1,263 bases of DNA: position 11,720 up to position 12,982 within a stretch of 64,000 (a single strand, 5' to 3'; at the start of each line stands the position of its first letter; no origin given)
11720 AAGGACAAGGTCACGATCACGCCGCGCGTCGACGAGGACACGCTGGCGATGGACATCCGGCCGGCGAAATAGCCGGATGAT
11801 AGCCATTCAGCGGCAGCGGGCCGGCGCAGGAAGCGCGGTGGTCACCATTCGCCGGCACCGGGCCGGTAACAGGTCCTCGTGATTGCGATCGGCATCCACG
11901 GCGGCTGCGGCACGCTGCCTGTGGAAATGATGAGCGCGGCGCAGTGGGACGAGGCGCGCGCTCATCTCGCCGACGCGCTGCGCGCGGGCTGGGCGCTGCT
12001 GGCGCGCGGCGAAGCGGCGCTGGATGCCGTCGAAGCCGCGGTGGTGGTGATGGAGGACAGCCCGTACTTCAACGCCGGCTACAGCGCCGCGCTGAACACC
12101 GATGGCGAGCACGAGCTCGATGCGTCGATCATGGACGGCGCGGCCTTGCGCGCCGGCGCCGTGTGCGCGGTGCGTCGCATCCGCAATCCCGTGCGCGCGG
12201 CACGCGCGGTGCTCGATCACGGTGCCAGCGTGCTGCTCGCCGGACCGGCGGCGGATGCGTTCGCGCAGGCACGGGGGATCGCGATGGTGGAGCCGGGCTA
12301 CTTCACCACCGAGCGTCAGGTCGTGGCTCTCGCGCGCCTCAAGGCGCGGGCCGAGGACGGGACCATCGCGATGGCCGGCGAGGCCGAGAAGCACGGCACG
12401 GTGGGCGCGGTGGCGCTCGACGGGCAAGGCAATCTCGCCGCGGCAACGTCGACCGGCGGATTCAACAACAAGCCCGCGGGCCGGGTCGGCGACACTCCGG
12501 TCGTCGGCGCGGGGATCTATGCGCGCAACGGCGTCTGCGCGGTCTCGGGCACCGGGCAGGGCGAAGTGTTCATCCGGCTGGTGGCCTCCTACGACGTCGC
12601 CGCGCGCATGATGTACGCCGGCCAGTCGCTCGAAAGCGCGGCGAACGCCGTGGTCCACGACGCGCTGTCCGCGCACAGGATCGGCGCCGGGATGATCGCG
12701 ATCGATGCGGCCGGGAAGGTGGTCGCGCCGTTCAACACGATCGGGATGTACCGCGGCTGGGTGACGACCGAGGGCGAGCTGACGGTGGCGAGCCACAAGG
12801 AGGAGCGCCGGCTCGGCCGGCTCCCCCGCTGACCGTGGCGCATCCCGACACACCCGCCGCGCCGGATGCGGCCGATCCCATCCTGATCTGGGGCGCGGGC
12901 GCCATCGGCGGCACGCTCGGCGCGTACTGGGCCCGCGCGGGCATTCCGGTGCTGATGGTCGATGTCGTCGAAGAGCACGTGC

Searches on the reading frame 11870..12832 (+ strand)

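Call 66: search_protein_families(library=pfam, proteins=[window:11870-12832:+], max_evalue=0.00001)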
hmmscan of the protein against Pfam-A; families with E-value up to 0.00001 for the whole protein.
window:11870-12832:+ (320 aa): 1 family
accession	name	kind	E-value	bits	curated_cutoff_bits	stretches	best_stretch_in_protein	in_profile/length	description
PF01112.23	Asparaginase_2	-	1.6e-92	310.4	27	1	7-303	3-303/309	Asparaginase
